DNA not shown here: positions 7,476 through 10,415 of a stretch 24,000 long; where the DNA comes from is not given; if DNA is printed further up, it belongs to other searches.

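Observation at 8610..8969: Insertion in PheT that resembles a catalytically dead NlpC/P60 domain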

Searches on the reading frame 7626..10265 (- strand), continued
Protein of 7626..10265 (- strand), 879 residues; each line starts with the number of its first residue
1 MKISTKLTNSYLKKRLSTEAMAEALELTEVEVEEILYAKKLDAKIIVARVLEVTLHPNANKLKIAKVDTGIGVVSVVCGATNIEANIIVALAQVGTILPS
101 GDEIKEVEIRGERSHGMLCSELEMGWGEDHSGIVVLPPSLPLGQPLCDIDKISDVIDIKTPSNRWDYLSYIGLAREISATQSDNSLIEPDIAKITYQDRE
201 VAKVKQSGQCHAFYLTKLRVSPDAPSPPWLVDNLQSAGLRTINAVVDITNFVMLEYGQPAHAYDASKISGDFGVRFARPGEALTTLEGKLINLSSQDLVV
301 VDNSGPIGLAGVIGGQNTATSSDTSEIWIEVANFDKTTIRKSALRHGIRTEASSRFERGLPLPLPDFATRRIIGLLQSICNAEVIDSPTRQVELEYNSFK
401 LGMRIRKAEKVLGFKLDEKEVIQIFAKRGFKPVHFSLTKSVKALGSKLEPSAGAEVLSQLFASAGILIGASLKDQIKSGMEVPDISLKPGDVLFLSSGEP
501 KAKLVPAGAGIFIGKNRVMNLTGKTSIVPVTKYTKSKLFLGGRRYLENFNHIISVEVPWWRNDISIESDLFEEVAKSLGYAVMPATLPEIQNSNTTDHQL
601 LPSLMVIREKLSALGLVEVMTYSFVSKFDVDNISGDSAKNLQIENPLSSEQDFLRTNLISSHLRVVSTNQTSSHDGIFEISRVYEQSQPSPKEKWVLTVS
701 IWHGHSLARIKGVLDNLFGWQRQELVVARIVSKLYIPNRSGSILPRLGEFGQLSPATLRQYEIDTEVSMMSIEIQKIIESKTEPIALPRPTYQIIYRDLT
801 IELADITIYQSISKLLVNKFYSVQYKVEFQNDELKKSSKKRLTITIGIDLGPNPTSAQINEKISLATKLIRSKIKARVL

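Call 33: find_encoding_contigs(protein=P0001, flank=6000, max_places=4)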
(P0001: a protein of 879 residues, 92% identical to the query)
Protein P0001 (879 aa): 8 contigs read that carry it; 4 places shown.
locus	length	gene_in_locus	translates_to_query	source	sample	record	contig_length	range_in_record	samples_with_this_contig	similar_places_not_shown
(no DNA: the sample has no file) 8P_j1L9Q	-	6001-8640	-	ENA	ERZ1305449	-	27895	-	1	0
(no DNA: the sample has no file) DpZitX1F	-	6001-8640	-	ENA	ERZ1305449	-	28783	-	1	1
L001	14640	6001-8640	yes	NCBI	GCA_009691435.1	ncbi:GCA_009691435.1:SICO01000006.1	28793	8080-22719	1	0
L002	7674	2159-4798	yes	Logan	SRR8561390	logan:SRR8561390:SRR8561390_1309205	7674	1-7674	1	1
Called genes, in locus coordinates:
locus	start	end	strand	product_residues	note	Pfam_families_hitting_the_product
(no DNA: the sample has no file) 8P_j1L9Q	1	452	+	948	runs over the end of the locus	PF00580:UvrD-helicase, PF01443:Viral_helicase1 (faint), PF13245:AAA_19, PF13604:AAA_30 (faint), PF21445:ADDB_N, PF13361:UvrD_C, PF13538:UvrD_C_2 (weak), PF12705:PDDEXK_1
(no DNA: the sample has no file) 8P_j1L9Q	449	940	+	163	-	-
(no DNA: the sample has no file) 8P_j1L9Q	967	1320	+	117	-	-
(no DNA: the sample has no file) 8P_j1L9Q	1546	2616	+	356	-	PF02646:RmuC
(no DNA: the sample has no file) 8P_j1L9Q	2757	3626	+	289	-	PF00579:tRNA-synt_1b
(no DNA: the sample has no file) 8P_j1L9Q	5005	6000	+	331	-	PF02912:Phe_tRNA-synt_N, PF01409:tRNA-synt_2d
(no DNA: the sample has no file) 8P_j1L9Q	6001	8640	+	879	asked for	PF01588:tRNA_bind, PF03483:B3_4, PF03484:B5 (weak), PF17759:tRNA_synthFbeta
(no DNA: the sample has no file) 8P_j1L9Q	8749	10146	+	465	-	PF12229:PG_binding_4, PF03734:YkuD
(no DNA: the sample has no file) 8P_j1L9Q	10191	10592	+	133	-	-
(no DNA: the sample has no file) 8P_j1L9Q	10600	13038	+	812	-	PF26449:DUF8128, PF02534:T4SS-DNA_transf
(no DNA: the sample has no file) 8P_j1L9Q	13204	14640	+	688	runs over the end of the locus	PF02518:HATPase_c, PF00204:DNA_gyraseB, PF01751:Toprim, PF00986:DNA_gyraseB_C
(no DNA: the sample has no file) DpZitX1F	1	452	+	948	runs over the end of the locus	PF00580:UvrD-helicase, PF01443:Viral_helicase1 (faint), PF13245:AAA_19, PF13604:AAA_30 (faint), PF21445:ADDB_N, PF13361:UvrD_C, PF13538:UvrD_C_2 (weak), PF12705:PDDEXK_1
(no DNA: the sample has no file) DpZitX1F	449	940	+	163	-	-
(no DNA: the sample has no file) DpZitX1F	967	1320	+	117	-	-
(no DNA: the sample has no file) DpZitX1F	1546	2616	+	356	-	PF02646:RmuC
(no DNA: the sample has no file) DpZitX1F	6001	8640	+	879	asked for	PF01588:tRNA_bind, PF03483:B3_4, PF03484:B5 (weak), PF17759:tRNA_synthFbeta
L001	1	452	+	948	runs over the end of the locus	PF00580:UvrD-helicase, PF01443:Viral_helicase1 (faint), PF13245:AAA_19, PF13604:AAA_30 (faint), PF21445:ADDB_N, PF13361:UvrD_C, PF13538:UvrD_C_2 (weak), PF12705:PDDEXK_1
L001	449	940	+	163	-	-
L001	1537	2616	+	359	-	PF02646:RmuC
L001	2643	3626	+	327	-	PF00579:tRNA-synt_1b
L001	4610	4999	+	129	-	-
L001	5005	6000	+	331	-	PF02912:Phe_tRNA-synt_N, PF01409:tRNA-synt_2d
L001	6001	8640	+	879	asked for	PF01588:tRNA_bind, PF03483:B3_4, PF03484:B5 (weak), PF17759:tRNA_synthFbeta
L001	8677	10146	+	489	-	PF12229:PG_binding_4, PF03734:YkuD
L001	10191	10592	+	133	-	-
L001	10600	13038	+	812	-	PF26449:DUF8128, PF02534:T4SS-DNA_transf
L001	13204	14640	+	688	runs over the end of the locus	PF02518:HATPase_c, PF00204:DNA_gyraseB, PF01751:Toprim, PF00986:DNA_gyraseB_C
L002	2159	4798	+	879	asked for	PF01588:tRNA_bind, PF03483:B3_4, PF03484:B5 (weak), PF17759:tRNA_synthFbeta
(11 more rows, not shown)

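Call 53: find_encoding_contigs(protein=P0002, flank=1000, max_places=1)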
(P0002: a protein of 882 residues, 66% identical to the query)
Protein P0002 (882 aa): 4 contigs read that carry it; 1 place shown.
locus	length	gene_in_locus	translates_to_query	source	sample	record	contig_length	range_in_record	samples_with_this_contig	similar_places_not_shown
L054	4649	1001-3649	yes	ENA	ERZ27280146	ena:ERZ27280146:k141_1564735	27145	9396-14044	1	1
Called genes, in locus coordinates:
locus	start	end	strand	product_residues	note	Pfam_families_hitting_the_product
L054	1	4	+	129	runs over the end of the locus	-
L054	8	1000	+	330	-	PF02912:Phe_tRNA-synt_N, PF01409:tRNA-synt_2d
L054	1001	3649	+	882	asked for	PF01588:tRNA_bind, PF03483:B3_4, PF03484:B5 (weak), PF17759:tRNA_synthFbeta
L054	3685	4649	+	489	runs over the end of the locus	PF12229:PG_binding_4, PF03734:YkuD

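Call 54: find_encoding_contigs(protein=P0004, flank=1000, max_places=1)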
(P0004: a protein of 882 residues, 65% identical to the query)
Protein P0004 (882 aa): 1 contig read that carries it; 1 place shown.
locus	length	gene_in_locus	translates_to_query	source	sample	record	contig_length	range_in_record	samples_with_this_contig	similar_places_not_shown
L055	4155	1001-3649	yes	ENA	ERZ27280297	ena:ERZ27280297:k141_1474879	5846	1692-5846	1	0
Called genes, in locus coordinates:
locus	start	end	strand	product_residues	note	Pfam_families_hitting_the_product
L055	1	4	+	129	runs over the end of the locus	-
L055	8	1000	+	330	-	PF02912:Phe_tRNA-synt_N, PF01409:tRNA-synt_2d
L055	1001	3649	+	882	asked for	PF01588:tRNA_bind, PF03483:B3_4, PF03484:B5 (weak), PF17759:tRNA_synthFbeta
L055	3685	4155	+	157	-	?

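Call 55: find_encoding_contigs(protein=P0100, flank=1000, max_places=1)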
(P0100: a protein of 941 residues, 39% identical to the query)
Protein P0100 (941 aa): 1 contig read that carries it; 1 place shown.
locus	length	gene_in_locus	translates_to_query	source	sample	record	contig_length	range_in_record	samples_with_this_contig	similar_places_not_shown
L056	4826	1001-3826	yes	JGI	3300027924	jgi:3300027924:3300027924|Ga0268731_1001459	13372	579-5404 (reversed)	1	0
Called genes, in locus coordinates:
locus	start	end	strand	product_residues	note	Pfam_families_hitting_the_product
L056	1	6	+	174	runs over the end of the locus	-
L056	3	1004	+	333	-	PF02912:Phe_tRNA-synt_N, PF01409:tRNA-synt_2d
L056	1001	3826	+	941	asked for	PF01588:tRNA_bind, PF03483:B3_4, PF00877:NLPC_P60, PF03484:B5 (weak), PF17759:tRNA_synthFbeta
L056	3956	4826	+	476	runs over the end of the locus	PF12229:PG_binding_4, PF03734:YkuD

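Call 56: find_encoding_contigs(protein=P0101, flank=1000, max_places=1)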
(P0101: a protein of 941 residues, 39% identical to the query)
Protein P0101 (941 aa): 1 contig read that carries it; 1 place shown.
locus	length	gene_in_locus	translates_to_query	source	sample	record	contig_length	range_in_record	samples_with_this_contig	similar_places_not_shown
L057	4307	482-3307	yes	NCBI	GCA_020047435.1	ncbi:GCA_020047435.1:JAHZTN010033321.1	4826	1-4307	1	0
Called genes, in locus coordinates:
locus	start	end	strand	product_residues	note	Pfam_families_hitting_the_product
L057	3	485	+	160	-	?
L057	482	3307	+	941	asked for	PF01588:tRNA_bind, PF03483:B3_4, PF00877:NLPC_P60, PF03484:B5 (weak), PF17759:tRNA_synthFbeta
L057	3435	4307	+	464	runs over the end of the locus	?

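Call 60: find_encoding_contigs(protein=P0082, flank=5000, max_places=1)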
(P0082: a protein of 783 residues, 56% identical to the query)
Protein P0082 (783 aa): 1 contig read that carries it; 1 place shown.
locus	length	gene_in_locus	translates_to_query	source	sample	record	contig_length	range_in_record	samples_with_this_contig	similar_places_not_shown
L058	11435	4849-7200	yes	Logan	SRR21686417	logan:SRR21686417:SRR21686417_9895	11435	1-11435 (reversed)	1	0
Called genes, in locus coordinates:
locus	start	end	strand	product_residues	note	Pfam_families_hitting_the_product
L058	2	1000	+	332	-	?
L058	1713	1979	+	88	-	-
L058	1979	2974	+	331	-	-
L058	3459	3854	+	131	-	-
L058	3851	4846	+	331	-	PF02912:Phe_tRNA-synt_N, PF01409:tRNA-synt_2d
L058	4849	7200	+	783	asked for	PF01588:tRNA_bind, PF03483:B3_4, PF03484:B5, PF17759:tRNA_synthFbeta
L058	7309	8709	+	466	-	PF12229:PG_binding_4, PF03734:YkuD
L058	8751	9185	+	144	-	-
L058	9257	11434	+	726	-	?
